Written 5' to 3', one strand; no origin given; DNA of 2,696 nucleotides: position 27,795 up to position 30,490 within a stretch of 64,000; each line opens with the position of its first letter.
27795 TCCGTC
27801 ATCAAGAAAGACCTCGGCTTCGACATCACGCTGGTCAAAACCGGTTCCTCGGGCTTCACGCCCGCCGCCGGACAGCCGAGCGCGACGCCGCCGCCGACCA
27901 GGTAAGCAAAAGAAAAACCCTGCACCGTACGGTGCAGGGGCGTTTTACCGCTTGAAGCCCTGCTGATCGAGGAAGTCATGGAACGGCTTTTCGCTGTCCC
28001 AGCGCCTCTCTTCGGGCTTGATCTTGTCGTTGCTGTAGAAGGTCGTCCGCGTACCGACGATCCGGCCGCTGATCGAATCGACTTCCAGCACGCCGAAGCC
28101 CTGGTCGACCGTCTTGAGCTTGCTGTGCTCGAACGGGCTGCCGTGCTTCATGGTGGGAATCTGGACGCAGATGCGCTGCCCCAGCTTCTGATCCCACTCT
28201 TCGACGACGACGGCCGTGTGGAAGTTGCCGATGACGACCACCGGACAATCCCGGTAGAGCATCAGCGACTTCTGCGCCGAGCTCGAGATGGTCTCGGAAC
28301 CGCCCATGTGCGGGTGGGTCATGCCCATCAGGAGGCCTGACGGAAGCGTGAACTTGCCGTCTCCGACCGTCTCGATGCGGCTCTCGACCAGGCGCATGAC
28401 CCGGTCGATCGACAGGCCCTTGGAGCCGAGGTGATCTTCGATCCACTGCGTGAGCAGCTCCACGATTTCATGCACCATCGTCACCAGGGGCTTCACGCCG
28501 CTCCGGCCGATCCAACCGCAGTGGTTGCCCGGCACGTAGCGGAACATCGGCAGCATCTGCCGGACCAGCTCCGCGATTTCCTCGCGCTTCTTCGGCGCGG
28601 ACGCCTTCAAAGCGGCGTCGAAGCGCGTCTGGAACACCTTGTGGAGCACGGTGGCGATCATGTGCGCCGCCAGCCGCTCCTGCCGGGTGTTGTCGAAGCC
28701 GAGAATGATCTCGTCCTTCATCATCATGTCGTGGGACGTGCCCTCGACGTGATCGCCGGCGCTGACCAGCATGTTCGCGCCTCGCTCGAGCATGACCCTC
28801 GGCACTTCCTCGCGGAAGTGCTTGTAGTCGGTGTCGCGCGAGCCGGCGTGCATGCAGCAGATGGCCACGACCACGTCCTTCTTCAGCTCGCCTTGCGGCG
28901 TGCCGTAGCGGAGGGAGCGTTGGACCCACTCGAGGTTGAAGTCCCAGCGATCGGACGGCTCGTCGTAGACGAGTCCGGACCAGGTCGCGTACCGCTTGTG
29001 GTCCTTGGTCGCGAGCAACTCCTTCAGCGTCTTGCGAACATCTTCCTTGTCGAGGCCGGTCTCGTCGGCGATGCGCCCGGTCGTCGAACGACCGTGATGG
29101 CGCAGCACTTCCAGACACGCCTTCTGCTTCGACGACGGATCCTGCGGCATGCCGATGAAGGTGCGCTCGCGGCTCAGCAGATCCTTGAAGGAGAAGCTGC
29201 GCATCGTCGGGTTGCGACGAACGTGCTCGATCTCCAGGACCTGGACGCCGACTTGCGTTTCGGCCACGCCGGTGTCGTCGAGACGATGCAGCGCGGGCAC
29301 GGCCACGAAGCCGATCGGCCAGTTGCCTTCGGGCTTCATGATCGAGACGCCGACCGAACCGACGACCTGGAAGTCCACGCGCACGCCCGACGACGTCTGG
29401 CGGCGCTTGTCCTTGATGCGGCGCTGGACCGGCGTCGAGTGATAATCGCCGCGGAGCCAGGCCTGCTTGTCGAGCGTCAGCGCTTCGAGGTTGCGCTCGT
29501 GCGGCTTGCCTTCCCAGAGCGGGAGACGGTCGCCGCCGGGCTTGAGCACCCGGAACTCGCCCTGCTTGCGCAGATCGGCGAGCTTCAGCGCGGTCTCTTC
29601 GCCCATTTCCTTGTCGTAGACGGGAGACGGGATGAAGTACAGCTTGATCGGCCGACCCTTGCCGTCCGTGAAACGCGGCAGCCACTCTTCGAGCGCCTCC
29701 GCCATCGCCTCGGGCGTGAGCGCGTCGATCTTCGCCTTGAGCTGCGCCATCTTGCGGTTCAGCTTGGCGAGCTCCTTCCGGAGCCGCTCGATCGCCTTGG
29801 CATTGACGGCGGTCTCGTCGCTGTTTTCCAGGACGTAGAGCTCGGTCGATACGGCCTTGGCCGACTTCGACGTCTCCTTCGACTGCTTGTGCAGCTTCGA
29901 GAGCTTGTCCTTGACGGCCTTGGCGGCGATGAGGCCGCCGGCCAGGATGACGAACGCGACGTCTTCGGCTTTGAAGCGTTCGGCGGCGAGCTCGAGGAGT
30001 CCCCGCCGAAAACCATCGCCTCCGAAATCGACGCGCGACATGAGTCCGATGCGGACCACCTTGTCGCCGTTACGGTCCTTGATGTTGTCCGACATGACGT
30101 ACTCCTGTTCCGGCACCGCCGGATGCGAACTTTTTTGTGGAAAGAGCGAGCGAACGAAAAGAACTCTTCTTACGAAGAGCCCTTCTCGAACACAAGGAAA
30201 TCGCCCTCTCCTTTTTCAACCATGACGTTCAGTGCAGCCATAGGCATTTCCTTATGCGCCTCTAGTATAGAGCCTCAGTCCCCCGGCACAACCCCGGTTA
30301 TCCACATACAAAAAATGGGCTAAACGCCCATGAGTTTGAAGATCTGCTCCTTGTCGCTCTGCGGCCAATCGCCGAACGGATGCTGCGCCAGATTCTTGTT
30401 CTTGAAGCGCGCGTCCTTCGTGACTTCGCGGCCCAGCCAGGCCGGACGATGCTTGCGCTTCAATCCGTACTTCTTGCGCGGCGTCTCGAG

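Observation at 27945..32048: Unassigned three-gene nucleotide-phosphate module: CYTH protein, divergent DHH/DHHA1 phosphoesterase, and a 716-aa winged-helix + degenerate metallophosphoesterase protein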

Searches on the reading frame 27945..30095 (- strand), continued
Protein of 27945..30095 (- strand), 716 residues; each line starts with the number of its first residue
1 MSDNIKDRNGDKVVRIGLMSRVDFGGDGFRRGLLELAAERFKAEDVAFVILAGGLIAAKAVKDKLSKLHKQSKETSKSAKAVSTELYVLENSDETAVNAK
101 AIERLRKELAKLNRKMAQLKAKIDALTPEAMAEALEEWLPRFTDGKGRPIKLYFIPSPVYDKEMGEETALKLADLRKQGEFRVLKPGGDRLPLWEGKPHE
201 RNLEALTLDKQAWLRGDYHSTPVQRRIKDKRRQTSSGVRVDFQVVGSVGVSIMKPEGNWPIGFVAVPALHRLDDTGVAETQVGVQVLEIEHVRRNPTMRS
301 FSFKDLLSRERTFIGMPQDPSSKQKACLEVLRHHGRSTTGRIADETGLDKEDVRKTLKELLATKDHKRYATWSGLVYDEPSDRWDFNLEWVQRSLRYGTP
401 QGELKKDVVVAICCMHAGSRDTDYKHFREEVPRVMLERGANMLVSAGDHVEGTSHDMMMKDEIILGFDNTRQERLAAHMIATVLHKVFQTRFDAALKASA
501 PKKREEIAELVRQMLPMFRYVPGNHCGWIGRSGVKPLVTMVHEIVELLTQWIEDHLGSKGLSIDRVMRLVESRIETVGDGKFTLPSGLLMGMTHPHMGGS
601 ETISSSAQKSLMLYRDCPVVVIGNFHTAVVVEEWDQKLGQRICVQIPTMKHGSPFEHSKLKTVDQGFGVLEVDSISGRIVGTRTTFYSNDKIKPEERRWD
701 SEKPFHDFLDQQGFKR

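Call 87: search_protein_families(library=pfam, proteins=[P0166, P0194, P0201, P0207, P0212, P0226, P0231, P0238, P0245, P0188], max_evalue=0.01)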
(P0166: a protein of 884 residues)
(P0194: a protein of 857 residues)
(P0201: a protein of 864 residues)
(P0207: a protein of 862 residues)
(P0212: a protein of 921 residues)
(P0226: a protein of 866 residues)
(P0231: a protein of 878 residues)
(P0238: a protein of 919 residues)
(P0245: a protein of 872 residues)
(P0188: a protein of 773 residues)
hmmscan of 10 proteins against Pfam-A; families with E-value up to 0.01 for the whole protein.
P0166 (884 aa): 0 families

P0194 (857 aa): 1 family
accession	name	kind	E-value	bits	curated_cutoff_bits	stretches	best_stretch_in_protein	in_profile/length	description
PF00149.33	Metallophos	-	0.0073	17.2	21.5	0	554-677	7-82/191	Calcineurin-like phosphoesterase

P0201 (864 aa): 0 families

P0207 (862 aa): 0 families

P0212 (921 aa): 0 families

P0226 (866 aa): 1 family
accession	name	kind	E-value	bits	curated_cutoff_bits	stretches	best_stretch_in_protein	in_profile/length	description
PF00249.37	Myb_DNA-binding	-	0.0018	18.8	24.4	0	15-39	15-38/46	Myb-like DNA-binding domain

P0231 (878 aa): 0 families

P0238 (919 aa): 1 family
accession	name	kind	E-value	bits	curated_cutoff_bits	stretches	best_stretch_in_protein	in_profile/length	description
PF21796.3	Cac1_C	-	0.0056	17.2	24.3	0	107-123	18-34/55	Chromatin assembly factor 1 subunit Cac1, C-terminal domain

P0245 (872 aa): 0 families

P0188 (773 aa): 0 families

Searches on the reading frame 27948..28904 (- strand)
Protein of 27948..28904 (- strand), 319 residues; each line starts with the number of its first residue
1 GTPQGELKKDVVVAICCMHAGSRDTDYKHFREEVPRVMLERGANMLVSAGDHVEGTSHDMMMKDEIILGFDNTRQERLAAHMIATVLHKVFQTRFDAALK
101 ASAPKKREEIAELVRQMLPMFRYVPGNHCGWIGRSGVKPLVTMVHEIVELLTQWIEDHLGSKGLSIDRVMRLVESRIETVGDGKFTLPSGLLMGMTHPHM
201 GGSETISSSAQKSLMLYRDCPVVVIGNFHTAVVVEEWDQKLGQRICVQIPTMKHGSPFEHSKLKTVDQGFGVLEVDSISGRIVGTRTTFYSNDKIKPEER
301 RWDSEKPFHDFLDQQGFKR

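Call 66: search_solved_structures(query=A4, max_evalue=10, show_alignments=4)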
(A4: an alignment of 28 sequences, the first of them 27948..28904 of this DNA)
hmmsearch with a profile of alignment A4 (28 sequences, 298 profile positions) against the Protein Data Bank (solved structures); distinct sequences matched with E-value up to 10: 0.

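Call 67: search_protein_families(library=pfam, alignment_id=A4, max_evalue=1)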
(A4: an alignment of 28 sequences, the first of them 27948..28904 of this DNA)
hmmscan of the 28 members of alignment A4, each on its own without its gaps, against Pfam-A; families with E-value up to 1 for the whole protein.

A. member 1, window:27948-28904:- (319 aa): 0 families

B. families by the number of members that match (of 28 scanned): 4 families
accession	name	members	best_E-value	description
PF00149.33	Metallophos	11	7.4e-05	Calcineurin-like phosphoesterase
PF15494.11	SRCR_2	2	0.11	Scavenger receptor cysteine-rich domain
PF00525.23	Crystallin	1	0.029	Alpha crystallin A chain, N terminal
PF01231.23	IDO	1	0.15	Indoleamine 2,3-dioxygenase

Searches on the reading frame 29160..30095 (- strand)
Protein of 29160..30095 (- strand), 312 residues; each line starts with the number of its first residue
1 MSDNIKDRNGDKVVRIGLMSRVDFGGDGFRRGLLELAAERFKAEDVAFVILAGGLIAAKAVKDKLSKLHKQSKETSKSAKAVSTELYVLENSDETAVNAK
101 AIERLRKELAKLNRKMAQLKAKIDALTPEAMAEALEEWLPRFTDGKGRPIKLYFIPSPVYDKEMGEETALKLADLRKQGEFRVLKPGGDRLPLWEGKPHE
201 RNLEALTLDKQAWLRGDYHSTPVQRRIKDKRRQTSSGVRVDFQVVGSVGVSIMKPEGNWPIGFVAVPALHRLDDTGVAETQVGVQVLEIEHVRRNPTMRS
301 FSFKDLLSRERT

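Call 50: predict_structure(alignment_id=A3)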
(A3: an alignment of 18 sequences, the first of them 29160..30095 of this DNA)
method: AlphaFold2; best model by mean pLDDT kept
length: 312 residues; sequences in the alignment: 18
mean_pLDDT: 86.1   pTM: 0.84
mean pLDDT of the five models: 86.1, 81.1, 81.0, 81.0, 80.8
residues with pLDDT >= 90: 179; 70-90: 90; 50-70: 33; < 50: 10
segments of 3 or more residues with pLDDT < 50: 1-6, 214-216
pLDDT, mean of each block of 10 residues (from residue 1): 49 91 89 94 96 94 96 97 94 76 95 97 97 96 94 94 96 90 94 85 90 55 84 80 83 71 85 59 89 86 77 52
secondary structure, 60 per line:
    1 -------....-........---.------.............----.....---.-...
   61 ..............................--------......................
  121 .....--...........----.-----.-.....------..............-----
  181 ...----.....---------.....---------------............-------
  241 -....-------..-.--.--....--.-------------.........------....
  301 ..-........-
elements in order: H8-11 E13-20 H31-43 E48-52 H58-90 H99-125 H128-138 E151-155 H162-175 E181-183 E188-192 E202-206 H222-233 E242-245 E262-265 E282-290 E297-302 H304-311

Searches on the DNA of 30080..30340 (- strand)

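Call 74: search_rna_families(source=window, start=30080, end=30340, threshold=evalue, max_evalue=10, show_alignments=2)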
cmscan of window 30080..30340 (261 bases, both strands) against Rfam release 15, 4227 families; matches with E-value up to 10: 3.
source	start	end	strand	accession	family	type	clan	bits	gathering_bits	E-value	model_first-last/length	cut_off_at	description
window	30308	30340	+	RF02420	Bp1_162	Gene; sRNA;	-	20.2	50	0.32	1-33/100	3'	Burkholderia sRNA Bp1_Cand612_SIPHT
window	30157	30186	-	RF04180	BTnc231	Gene; sRNA;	-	16.2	80.4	0.4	124-153/154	no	Bacteroides sRNA BTnc231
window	30310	30340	-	RF01770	rimP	Cis-reg; leader;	-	15.3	47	4.5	71-102/102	5'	Gammaprotebacteria rimP leader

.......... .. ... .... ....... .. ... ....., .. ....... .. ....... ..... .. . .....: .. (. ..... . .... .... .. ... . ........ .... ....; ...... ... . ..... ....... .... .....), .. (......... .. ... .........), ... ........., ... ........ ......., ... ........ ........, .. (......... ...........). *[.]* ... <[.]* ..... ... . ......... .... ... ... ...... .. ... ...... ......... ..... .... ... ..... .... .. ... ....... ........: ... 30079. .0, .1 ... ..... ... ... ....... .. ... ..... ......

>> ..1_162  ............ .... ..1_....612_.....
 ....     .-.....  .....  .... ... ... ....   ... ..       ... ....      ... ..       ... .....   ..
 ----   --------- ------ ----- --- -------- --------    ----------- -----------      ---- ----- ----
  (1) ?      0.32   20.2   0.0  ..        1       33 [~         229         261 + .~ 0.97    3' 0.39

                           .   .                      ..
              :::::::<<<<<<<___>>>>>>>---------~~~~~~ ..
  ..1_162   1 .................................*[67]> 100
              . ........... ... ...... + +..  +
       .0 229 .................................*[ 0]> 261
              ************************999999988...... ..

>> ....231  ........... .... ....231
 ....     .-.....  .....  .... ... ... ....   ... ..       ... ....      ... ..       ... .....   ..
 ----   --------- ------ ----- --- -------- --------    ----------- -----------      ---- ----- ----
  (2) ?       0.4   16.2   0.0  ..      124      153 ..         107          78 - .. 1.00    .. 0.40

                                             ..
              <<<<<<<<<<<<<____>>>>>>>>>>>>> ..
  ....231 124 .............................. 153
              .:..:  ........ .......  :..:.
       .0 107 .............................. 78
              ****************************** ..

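Call 85: build_rna_model(alignment_id=A7, structure=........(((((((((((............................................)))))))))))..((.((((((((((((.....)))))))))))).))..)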
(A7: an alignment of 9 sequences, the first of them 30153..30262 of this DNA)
Model R1 built from alignment A7 (9 sequences, 113 columns); structure: as given.
model positions 112; base pairs 25; branch points 1; effective number of sequences 2.47; information 0.59 bits per position. Calibrated on 0.2 Mb of random sequence (short: E-values are rough).
structure used (alignment columns):
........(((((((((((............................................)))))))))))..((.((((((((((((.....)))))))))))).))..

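Call 86: search_with_rna_model(model_id=R1, sources=[window, L001, L002, L003, L004, L005, L006, L007, L008, L009, L010, L011, L012, L013, L014, L015, L016, L017, L018, L019, L020, L021, L022, L023, L024, L025, L027, L028, L029, L031, L032, L034, L035, L036], max_evalue=1)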
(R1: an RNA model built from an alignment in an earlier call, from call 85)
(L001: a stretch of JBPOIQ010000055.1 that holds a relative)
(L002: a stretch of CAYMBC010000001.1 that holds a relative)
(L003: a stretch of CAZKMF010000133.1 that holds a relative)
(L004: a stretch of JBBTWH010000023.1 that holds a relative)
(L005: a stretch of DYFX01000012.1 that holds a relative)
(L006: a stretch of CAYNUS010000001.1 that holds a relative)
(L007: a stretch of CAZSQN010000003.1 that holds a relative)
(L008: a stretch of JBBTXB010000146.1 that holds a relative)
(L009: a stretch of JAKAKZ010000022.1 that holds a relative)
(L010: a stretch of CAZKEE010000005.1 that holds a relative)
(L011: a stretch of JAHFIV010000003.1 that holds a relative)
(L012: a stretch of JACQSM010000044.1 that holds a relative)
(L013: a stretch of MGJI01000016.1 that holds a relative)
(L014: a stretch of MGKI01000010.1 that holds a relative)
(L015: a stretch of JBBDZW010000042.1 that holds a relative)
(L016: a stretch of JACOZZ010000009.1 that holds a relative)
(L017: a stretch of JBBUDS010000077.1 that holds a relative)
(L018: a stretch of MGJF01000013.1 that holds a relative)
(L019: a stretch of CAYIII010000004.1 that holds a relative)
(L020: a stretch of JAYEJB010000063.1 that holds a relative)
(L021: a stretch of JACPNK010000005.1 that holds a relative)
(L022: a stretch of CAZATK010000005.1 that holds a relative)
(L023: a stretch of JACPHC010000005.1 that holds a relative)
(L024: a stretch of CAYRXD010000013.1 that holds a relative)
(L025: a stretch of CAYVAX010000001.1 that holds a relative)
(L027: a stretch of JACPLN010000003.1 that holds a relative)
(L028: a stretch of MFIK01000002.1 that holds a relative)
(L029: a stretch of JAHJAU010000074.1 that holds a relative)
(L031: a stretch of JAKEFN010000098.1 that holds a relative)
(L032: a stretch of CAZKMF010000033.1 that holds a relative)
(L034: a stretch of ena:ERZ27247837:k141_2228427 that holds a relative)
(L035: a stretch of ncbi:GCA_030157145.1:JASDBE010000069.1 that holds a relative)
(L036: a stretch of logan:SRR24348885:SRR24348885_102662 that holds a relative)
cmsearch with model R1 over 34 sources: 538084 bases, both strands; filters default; matches with E-value up to 1: 20.
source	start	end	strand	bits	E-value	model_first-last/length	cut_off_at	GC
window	30153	30262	-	116.9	2.3e-26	1-112/112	no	0.47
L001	1582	1691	+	114.6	8.4e-26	1-112/112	no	0.47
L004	680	791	+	111.1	6.2e-25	1-112/112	no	0.52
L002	9568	9677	+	110.1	1.1e-24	1-112/112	no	0.52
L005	950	1061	+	109.5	1.5e-24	1-112/112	no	0.52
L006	9851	9962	+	105.7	1.3e-23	1-112/112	no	0.53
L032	1391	1499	+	94.1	9.4e-21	1-112/112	no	0.5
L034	8592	8701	+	79.3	4.4e-17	1-112/112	no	0.45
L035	8618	8727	+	72.3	2.3e-15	1-112/112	no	0.49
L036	1824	1933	+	72.3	2.3e-15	1-112/112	no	0.49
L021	5027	5116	+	23.4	0.0029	1-112/112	no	0.37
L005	1023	1117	-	20.5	0.015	1-112/112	no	0.51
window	30110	30190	+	20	0.02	1-112/112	no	0.52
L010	5307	5359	+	18.9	0.037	1-112/112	no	0.58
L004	753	846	-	18.8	0.039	1-112/112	no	0.51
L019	3077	3184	+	17.7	0.072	1-112/112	no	0.34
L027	3595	3689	-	15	0.34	1-112/112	no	0.38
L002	20850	20902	+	13.7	0.69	1-112/112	no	0.58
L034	4535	4653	+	13.6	0.75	1-112/112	no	0.59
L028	5526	5620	+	13.2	0.92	1-112/112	no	0.4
